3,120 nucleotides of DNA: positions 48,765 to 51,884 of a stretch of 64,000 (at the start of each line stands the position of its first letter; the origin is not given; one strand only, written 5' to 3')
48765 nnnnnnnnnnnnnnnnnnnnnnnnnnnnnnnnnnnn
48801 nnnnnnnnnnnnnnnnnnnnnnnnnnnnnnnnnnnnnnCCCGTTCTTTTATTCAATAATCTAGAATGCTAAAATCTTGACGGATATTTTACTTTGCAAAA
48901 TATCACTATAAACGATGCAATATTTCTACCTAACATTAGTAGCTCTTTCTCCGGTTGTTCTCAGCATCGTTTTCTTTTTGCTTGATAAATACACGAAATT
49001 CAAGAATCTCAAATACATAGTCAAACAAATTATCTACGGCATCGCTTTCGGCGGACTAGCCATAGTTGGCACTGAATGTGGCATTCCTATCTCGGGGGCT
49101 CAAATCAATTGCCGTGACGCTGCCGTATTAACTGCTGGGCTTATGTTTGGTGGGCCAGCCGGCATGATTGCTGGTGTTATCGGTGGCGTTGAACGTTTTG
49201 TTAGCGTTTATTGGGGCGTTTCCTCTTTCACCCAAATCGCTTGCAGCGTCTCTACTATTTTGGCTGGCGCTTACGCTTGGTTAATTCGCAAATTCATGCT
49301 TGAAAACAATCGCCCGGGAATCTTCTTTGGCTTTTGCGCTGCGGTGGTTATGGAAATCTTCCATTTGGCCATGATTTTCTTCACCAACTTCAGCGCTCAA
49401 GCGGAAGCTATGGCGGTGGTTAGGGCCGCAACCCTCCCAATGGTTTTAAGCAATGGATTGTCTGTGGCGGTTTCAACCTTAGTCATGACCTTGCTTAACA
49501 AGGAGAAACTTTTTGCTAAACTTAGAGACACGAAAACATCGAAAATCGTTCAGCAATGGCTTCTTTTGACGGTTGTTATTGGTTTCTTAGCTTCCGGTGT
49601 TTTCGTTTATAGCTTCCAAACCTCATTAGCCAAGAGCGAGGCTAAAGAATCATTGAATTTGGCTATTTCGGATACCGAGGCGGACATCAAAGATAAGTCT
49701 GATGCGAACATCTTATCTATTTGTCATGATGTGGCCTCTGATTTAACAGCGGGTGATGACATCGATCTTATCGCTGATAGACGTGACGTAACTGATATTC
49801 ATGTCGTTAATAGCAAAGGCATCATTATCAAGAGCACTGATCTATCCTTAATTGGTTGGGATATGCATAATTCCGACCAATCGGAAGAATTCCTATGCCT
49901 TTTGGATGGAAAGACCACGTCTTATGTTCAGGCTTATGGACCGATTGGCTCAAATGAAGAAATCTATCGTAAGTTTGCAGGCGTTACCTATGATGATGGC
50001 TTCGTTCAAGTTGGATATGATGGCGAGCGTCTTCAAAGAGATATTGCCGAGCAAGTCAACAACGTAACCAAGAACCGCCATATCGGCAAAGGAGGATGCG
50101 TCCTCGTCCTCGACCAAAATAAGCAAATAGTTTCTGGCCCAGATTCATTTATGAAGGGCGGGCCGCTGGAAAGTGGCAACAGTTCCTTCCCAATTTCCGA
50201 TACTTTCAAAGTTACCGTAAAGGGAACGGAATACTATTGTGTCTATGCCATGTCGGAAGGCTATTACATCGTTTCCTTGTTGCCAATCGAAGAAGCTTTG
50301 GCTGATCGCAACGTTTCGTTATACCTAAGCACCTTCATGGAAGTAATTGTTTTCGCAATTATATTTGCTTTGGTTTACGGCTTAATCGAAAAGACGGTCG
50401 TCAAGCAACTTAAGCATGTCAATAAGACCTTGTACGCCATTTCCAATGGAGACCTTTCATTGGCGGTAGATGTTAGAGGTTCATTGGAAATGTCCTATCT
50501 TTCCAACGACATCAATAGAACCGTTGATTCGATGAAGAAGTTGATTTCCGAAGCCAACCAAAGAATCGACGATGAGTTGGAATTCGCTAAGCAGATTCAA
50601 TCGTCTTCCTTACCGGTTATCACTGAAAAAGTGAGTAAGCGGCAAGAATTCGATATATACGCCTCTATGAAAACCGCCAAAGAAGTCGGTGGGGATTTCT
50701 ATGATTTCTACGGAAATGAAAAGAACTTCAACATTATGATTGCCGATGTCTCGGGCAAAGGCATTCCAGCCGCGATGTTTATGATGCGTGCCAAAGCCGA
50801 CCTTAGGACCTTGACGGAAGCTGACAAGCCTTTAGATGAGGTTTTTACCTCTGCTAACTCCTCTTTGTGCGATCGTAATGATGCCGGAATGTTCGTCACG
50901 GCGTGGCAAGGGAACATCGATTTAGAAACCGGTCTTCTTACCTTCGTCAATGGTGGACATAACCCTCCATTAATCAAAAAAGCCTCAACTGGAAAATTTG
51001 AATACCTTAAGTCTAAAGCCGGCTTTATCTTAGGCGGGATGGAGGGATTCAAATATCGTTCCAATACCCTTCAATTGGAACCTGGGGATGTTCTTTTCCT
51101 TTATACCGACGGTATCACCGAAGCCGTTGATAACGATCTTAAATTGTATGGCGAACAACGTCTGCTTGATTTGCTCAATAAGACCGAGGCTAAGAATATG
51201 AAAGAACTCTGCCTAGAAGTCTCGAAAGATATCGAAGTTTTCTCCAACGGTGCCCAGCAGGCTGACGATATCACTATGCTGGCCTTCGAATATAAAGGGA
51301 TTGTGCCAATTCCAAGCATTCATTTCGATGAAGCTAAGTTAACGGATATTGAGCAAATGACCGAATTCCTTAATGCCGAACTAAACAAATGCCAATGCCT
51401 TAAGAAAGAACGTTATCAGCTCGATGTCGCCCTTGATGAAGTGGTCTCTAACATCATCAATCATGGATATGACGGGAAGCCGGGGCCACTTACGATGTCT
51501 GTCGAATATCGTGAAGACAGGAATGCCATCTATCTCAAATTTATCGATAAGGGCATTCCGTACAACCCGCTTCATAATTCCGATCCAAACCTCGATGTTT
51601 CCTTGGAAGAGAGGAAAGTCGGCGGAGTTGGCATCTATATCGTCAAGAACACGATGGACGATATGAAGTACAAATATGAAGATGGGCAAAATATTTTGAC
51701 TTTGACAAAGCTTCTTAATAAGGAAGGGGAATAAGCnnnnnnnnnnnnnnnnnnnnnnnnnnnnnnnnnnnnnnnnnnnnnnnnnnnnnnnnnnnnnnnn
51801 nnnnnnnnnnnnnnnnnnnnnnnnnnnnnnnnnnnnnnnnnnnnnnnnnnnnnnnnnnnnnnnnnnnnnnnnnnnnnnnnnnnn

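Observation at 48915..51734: Five-module sensor: 7-TM, ~230-aa extracytoplasmic domain, HAMP, PP2C and GHKL kinase in one 939-aa protein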

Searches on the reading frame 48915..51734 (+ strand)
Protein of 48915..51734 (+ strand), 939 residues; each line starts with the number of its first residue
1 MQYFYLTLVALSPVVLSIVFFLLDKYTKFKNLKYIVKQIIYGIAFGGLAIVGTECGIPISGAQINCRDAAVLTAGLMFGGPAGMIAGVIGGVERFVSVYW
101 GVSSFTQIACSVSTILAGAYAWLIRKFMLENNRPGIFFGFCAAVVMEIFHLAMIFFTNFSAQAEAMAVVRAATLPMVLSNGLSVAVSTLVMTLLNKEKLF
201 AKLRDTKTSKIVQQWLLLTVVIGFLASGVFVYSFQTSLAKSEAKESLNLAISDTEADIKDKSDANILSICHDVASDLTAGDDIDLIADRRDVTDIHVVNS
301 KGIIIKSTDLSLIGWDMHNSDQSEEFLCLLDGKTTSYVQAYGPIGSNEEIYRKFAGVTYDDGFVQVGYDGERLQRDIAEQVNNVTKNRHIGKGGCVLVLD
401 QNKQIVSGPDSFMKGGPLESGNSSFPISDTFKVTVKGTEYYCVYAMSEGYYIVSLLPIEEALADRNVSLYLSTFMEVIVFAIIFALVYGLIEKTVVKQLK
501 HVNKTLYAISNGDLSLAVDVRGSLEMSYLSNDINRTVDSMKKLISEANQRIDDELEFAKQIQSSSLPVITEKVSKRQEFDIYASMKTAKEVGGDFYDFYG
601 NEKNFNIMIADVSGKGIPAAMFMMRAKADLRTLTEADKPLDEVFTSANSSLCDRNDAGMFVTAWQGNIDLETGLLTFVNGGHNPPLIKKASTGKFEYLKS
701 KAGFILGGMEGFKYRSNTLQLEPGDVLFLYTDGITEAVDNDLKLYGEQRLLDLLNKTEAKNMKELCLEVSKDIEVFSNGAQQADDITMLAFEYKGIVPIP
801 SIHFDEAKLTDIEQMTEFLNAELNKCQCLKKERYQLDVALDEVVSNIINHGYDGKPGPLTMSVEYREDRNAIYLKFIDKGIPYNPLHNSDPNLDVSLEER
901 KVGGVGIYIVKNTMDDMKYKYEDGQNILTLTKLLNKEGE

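Call 3: search_protein_families(library=pfam, proteins=[window:48915-51734:+], max_evalue=0.1)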
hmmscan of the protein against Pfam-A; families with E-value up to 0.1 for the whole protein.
window:48915-51734:+ (939 aa): 7 families
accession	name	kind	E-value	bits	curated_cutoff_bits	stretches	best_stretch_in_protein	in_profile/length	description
PF07228.17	SpoIIE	-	4.6e-51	173.9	25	1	602-793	2-191/192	Stage II sporulation protein E (SpoIIE)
PF07694.17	5TM-5TMR_LYT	-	1e-22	81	24.6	1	33-190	13-165/169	5TMR of 5TMR-LYT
PF13581.12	HATPase_c_2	-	2.5e-20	73.2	27.4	1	807-932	3-127/127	Histidine kinase-like ATPase domain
PF07155.17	ECF-ribofla_trS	-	2.1e-05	25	26.7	1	47-192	16-167/172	ECF-type riboflavin transporter, S component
PF02743.24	dCache_1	-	0.004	17.1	45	1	379-454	153-239/240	Cache domain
PF02518.31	HATPase_c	-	0.011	16.6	26.4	1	836-917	6-87/111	Histidine kinase-, DNA gyrase B-, and HSP90-like ATPase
PF00672.30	HAMP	-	0.038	14.7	25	1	493-540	4-51/53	HAMP domain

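Call 4: search_protein_families(library=ncbifam, proteins=[window:48915-51734:+], max_evalue=0.1)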
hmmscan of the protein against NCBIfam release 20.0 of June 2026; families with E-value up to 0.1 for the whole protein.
window:48915-51734:+ (939 aa): 18 families
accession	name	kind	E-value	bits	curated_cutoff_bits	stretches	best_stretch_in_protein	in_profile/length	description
NF038263.1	prot_phos_SiaA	equivalog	3.5e-20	72.1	700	2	537-792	397-656/658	biofilm regulation protein phosphatase SiaA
TIGR02865.1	spore_II_E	equivalog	5.2e-11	41.4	490.8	1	491-789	466-759/764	stage II sporulation protein E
NF045505.1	RR_RssB_Pseudo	equivalog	1.3e-10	40.9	700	1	540-755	141-359/394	two-component system response regulator RssB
NF003144.0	PRK04069.1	equivalog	8.2e-10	38.3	145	1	836-937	43-146/161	anti-sigma B factor RsbW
TIGR01924.1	rsbW_low_gc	equivalog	9.7e-08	31.6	155.05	1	836-937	43-146/159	anti-sigma B factor RsbW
NF047794.1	HisKinPtgB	equivalog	2.9e-07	29.2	1000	1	478-561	343-426/656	two-component system sensor histidine kinase PgtB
TIGR01925.2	spIIAB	equivalog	4.8e-06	26.5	135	1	832-924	34-125/137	anti-sigma F factor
NF040691.1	MtrAB_MtrB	equivalog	6e-05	22.2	450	1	447-547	168-264/507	MtrAB system histidine kinase MtrB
NF033092.0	HK_WalK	equivalog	8.8e-05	21.3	725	1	472-554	177-256/594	cell wall metabolism sensor histidine kinase WalK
TIGR02956.1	TMAO_torS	equivalog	0.00012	20.4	676.5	1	475-559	336-422/967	TMAO reductase system sensor histidine kinase/response regulator TorS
NF038389.1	ArsS_fam_HK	equivalog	0.00016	21.3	250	0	468-544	126-203/403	ArsS family sensor histidine kinase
NF011615.0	PRK15041.1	equivalog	0.00016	20.5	947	1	464-539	188-262/554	methyl-accepting chemotaxis protein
NF047851.1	MCPCitTducer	equivalog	0.00051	19.2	900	1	476-553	199-275/553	methyl-accepting chemotaxis citrate transducer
NF058645.1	MCPCtpMPsAe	equivalog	0.0012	17.7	900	1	458-565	192-301/558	methyl-accepting chemotaxis protein CtpM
NF033093.1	HK_VicK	exception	0.0099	14.6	680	1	470-541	12-83/448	cell wall metabolism sensor histidine kinase VicK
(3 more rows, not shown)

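Call 6: find_homologous_proteins(query=window:48915-51734:+, max_evalue=0.00001)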
Query window:48915-51734:+ (939 aa): 235 proteins with E <= 0.00001 among 8000 candidates; the best 120 are listed.
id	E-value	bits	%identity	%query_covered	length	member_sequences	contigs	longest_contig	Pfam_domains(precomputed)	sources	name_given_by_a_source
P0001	0.0e+0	2096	100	100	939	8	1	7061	PF07155.18,PF13581.13,PF07694.18,PF07228.18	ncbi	-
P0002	0.0e+0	1886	88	100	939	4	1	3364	PF13581.13,PF07694.18,PF07228.18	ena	-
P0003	0.0e+0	1526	72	100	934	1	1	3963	PF07155.18,PF13581.13,PF07694.18,PF07228.18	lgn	-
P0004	0.0e+0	1501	71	100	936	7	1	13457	PF13581.13,PF07694.18,PF07228.18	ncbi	-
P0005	0.0e+0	1385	71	92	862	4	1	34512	PF07694.18,PF07228.18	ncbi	-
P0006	0.0e+0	1112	53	99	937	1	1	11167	PF13581.13,PF07694.18,PF07228.18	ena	-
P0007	0.0e+0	1105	52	100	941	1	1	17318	PF13581.13,PF07694.18,PF07228.18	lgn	-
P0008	0.0e+0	1097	52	99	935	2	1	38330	PF13581.13,PF07694.18,PF07228.18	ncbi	-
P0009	0.0e+0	1097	52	97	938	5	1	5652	PF13581.13,PF07694.18,PF07228.18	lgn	-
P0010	0.0e+0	1091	53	99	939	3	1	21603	PF00672.31,PF13581.13,PF07694.18,PF07228.18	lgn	-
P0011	0.0e+0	1088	51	99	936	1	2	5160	PF13581.13,PF07694.18,PF07228.18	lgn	-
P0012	0.0e+0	1087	51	99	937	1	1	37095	PF02743.25,PF13581.13,PF07694.18,PF07228.18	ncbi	-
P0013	0.0e+0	1086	52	99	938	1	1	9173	PF13581.13,PF07694.18,PF07228.18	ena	-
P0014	0.0e+0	1085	52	99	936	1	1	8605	PF13581.13,PF07694.18,PF07228.18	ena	-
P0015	0.0e+0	1085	53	99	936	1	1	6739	PF13581.13,PF07694.18,PF07228.18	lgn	-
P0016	0.0e+0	1079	52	99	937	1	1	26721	PF13581.13,PF07694.18,PF07228.18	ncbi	-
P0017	0.0e+0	1079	52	99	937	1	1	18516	PF13581.13,PF07694.18,PF07228.18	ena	-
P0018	0.0e+0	1078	52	99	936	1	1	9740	PF07155.18,PF13581.13,PF07694.18,PF07228.18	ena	-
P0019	0.0e+0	1077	53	99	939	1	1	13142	PF07155.18,PF13581.13,PF07694.18,PF07228.18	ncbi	-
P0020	0.0e+0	1073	52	99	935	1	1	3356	PF00672.31,PF13581.13,PF07694.18,PF07228.18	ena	-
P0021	0.0e+0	1072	52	99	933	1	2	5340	PF13581.13,PF07694.18,PF07228.18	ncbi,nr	ncbi:MAG: SpoIIE family protein phosphatase [Clostridia bacterium]|nr:SpoIIE family protein phosphat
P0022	0.0e+0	1071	52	99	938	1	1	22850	PF13581.13,PF07694.18,PF07228.18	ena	-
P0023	0.0e+0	1071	52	99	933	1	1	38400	PF13581.13,PF07694.18,PF07228.18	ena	-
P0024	0.0e+0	1069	51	100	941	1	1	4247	PF07155.18,PF13581.13,PF07694.18,PF07228.18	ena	-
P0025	0.0e+0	1067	52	99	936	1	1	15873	PF13581.13,PF07694.18,PF07228.18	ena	-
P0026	0.0e+0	1067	50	99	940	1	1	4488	PF07155.18,PF13581.13,PF07694.18,PF07228.18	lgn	-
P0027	0.0e+0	1067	51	99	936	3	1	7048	PF07155.18,PF13581.13,PF07694.18,PF07228.18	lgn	-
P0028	0.0e+0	1064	50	99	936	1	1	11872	PF13581.13,PF07694.18,PF07228.18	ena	-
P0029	0.0e+0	1064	51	99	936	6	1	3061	PF13581.13,PF07694.18,PF07228.18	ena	-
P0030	0.0e+0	1062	51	99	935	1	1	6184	PF00672.31,PF13581.13,PF07694.18,PF07228.18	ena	-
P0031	0.0e+0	1062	51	99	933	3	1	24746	PF13581.13,PF07694.18,PF07228.18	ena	-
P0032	0.0e+0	1061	51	96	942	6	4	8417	PF07155.18,PF13581.13,PF07694.18,PF07228.18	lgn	-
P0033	0.0e+0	1061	51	99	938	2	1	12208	PF13581.13,PF07694.18,PF07228.18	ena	-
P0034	0.0e+0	1060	51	99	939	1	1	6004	PF13581.13,PF07694.18,PF07228.18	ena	-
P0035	0.0e+0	1059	50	99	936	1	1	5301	PF13581.13,PF07694.18,PF07228.18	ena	-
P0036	0.0e+0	1058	51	99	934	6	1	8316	PF13581.13,PF07694.18,PF07228.18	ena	-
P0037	0.0e+0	1058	52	99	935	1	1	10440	PF13581.13,PF07694.18,PF07228.18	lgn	-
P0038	0.0e+0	1056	51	99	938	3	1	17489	PF13581.13,PF07694.18,PF07228.18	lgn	-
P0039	0.0e+0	1055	50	99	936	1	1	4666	PF13581.13,PF07694.18,PF07228.18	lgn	-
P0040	0.0e+0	1055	50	99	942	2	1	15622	PF07155.18,PF13581.13,PF07694.18,PF07228.18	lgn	-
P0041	0.0e+0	1055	52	99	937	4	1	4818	PF13581.13,PF07694.18,PF07228.18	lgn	-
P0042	0.0e+0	1055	50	99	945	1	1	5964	PF13581.13,PF07694.18,PF07228.18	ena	-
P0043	0.0e+0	1054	50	99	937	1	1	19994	PF13581.13,PF07694.18,PF07228.18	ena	-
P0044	0.0e+0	1054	50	99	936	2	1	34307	PF07155.18,PF13581.13,PF07694.18,PF07228.18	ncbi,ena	-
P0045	0.0e+0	1053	50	99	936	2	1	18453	PF13581.13,PF07694.18,PF07228.18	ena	-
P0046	0.0e+0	1051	50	99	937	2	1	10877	PF13581.13,PF07694.18,PF07228.18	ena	-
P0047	0.0e+0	1050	51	99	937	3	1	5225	PF13581.13,PF07694.18,PF07228.18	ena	-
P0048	0.0e+0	1049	49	99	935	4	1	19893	PF13581.13,PF12822.13,PF07694.18,PF07228.18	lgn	-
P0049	0.0e+0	1049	51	99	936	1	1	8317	PF13581.13,PF07694.18,PF07228.18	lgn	-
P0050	0.0e+0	1048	50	99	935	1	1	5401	PF07155.18,PF13581.13,PF07694.18,PF07228.18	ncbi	-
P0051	0.0e+0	1048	50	99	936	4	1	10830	PF13581.13,PF07694.18,PF07228.18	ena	-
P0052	0.0e+0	1048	51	99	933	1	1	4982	PF13581.13,PF07694.18,PF07228.18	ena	-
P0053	0.0e+0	1047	50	99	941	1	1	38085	PF13581.13,PF07694.18,PF07228.18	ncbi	-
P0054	0.0e+0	1047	51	99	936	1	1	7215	PF13581.13,PF07694.18,PF07228.18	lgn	-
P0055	0.0e+0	1046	50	99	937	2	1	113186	PF13581.13,PF07694.18,PF07228.18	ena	-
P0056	0.0e+0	1046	50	99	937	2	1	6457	PF07155.18,PF13581.13,PF07694.18,PF07228.18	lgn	-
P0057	0.0e+0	1046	50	99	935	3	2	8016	PF13581.13,PF07694.18,PF07228.18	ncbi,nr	ncbi:MAG: SpoIIE family protein phosphatase [Clostridia bacterium]|nr:SpoIIE family protein phosphat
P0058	0.0e+0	1044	50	99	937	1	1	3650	PF13581.13,PF02518.32,PF07694.18,PF07228.18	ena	-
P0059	0.0e+0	1043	50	99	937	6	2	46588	PF07155.18,PF13581.13,PF07694.18,PF07228.18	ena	-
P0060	0.0e+0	1043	50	99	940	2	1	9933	PF02743.25,PF07155.18,PF13581.13,PF07694.18,PF07228.18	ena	-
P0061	0.0e+0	1042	51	99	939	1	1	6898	PF13581.13,PF07694.18,PF07228.18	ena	-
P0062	0.0e+0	1042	50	99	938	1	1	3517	PF13581.13,PF07694.18,PF07228.18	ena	-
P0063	0.0e+0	1041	50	99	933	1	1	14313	PF13581.13,PF07694.18,PF07228.18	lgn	-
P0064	0.0e+0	1041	50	99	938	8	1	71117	PF13581.13,PF07694.18,PF07228.18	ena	-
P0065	0.0e+0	1041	50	99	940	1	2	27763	PF07155.18,PF13581.13,PF07694.18,PF07228.18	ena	-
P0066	0.0e+0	1040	49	99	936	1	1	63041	PF13581.13,PF07694.18,PF07228.18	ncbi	-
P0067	0.0e+0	1040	51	99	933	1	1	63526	PF00672.31,PF13581.13,PF07694.18,PF07228.18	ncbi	-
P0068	0.0e+0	1040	50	99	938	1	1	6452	PF13581.13,PF07694.18,PF07228.18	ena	-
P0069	0.0e+0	1040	51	99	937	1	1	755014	PF00672.31,PF13581.13,PF07694.18,PF07228.18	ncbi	-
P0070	0.0e+0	1040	50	99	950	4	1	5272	PF02743.25,PF13581.13,PF07694.18,PF07228.18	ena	-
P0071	0.0e+0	1039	49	99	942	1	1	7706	PF13581.13,PF07694.18,PF07228.18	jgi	-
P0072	0.0e+0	1038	51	99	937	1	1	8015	PF07155.18,PF13581.13,PF07694.18,PF07228.18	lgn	-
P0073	0.0e+0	1037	50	99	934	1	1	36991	PF13581.13,PF07694.18,PF07228.18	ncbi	-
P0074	0.0e+0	1036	50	99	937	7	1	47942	PF07155.18,PF13581.13,PF07694.18,PF07228.18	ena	-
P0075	0.0e+0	1035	50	99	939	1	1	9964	PF13581.13,PF07694.18,PF07228.18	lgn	-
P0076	0.0e+0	1034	50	99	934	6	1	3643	PF13581.13,PF07694.18,PF07228.18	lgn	-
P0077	0.0e+0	1034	51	97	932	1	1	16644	PF13581.13,PF07694.18,PF07228.18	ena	-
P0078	0.0e+0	1033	50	99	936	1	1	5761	PF13581.13,PF07694.18,PF07228.18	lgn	-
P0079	0.0e+0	1029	49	99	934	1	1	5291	PF13581.13,PF07694.18,PF07228.18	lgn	-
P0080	0.0e+0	1029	50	99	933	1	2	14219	PF13581.13,PF07694.18,PF07228.18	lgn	-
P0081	0.0e+0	1028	51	99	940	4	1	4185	PF13581.13,PF07694.18,PF07228.18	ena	-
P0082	0.0e+0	1028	50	99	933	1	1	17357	PF13581.13,PF07694.18,PF07228.18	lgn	-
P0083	0.0e+0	1027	51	99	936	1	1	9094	PF13581.13,PF07694.18,PF07228.18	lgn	-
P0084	0.0e+0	1027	50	99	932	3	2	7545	PF13581.13,PF07694.18,PF07228.18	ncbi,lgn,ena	-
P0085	0.0e+0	1026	50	99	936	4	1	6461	PF13581.13,PF07694.18,PF07228.18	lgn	-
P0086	0.0e+0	1025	50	99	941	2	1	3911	PF02743.25,PF13581.13,PF07694.18,PF07228.18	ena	-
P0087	0.0e+0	1022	50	99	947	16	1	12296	PF13581.13,PF07694.18,PF07228.18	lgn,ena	-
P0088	0.0e+0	1020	50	99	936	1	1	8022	PF13581.13,PF07694.18,PF07228.18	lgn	-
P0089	0.0e+0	1020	50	99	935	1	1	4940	PF13581.13,PF07694.18,PF07228.18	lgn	-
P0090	0.0e+0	1019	48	99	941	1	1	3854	PF13581.13,PF07694.18,PF07228.18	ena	-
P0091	0.0e+0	1019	50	99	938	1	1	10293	PF13581.13,PF07694.18,PF07228.18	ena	-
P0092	0.0e+0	1014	50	97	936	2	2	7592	PF13581.13,PF07694.18,PF07228.18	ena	-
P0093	0.0e+0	1014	51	94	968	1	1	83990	PF13581.13,PF07694.18,PF07228.18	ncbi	-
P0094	0.0e+0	1012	48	99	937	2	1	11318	PF13581.13,PF07694.18,PF07228.18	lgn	-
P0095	0.0e+0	1012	49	99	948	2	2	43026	PF13581.13,PF07694.18,PF07228.18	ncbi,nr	ncbi:MAG: SpoIIE family protein phosphatase [Clostridia bacterium]|nr:SpoIIE family protein phosphat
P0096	1.4e-298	1011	50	99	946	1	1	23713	PF13581.13,PF07694.18,PF07228.18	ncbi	-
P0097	8.2e-298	1008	49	99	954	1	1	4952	PF13581.13,PF07694.18,PF07228.18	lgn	-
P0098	2.7e-297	1007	48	99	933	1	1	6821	PF13581.13,PF07694.18,PF07228.18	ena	-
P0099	2.1e-296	1004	50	97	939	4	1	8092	PF13581.13,PF07694.18,PF07228.18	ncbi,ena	-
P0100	3.3e-294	996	48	99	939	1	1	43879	PF13581.13,PF07694.18,PF07228.18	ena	-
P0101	1.5e-293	994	48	99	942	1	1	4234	PF13581.13,PF07694.18,PF07228.18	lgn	-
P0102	2.5e-292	990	48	99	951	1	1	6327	PF13581.13,PF07694.18,PF07228.18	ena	-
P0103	4.1e-292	990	48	99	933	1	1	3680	PF13581.13,PF07694.18,PF07228.18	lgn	-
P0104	5.1e-292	989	49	99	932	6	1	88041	PF13581.13,PF07694.18,PF07228.18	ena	-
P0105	5.9e-292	989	48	99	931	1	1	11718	PF13581.13,PF07694.18,PF07228.18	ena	-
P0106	2.2e-290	984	49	99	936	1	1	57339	PF07155.18,PF13581.13,PF07694.18,PF07228.18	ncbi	-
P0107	4.6e-290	983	49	99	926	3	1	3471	PF13581.13,PF07694.18,PF07228.18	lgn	-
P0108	2.3e-287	974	48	99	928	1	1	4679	PF13581.13,PF07694.18,PF07228.18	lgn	-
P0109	7.9e-286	969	49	97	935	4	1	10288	PF00672.31,PF13581.13,PF07694.18,PF07228.18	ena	-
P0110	4.0e-285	966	49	99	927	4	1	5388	PF13581.13,PF07694.18,PF07228.18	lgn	-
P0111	1.2e-284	965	48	99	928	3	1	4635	PF13581.13,PF07694.18,PF07228.18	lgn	-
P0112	1.3e-282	958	47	99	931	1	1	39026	PF07155.18,PF13581.13,PF07694.18,PF07228.18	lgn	-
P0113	3.7e-282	957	46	99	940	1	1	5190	PF13581.13,PF07694.18,PF07228.18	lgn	-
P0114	1.6e-281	955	48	99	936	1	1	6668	PF13581.13,PF07694.18,PF07228.18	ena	-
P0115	1.8e-281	954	47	99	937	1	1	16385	PF13581.13,PF07694.18,PF07228.18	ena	-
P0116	6.3e-279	946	47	96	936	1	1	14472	PF13581.13,PF07694.18,PF07228.18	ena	-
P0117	5.5e-278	943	48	99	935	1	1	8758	PF13581.13,PF07694.18,PF07228.18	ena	-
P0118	6.5e-278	943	46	99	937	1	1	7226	PF13581.13,PF07694.18,PF07228.18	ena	-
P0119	2.7e-275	934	48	99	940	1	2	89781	PF13581.13,PF07694.18,PF07228.18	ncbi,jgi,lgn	-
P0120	3.7e-274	930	47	97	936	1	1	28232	PF13581.13,PF07694.18,PF07228.18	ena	-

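Call 9: find_encoding_contigs(protein=P0069, flank=8000, max_places=2)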
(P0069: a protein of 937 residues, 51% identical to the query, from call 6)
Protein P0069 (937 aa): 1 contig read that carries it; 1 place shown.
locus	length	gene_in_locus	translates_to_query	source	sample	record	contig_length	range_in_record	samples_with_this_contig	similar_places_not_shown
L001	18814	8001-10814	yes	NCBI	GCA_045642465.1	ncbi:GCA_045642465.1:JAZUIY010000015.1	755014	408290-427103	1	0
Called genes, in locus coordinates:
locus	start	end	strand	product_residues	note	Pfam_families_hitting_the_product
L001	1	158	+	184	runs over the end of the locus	PF01944:SpoIIM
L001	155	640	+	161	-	-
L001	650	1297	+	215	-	PF00005:ABC_tran, PF13304:AAA_21 (weak)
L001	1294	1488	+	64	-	-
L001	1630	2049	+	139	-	-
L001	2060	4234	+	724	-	PF03412:Peptidase_C39, PF12385:Peptidase_C70 (weak), PF13529:Peptidase_C39_2 (weak), PF00664:ABC_membrane, PF00005:ABC_tran, PF02463:SMC_N (faint)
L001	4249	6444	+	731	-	PF02463:SMC_N (faint), PF00664:ABC_membrane, PF00005:ABC_tran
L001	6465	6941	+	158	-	PF04542:Sigma70_r2, PF08281:Sigma70_r4_2, PF04545:Sigma70_r4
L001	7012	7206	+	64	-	-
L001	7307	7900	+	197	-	PF01648:ACPS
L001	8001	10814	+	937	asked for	PF07694:5TM-5TMR_LYT, PF00672:HAMP (faint), PF07228:SpoIIE, PF13581:HATPase_c_2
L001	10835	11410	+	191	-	PF13328:HD_4, PF01966:HD (weak)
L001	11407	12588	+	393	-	PF01740:STAS, PF13466:STAS_2, PF01636:APH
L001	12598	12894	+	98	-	PF01740:STAS, PF13466:STAS_2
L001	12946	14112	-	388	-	PF00389:2-Hacid_dh, PF02826:2-Hacid_dh_C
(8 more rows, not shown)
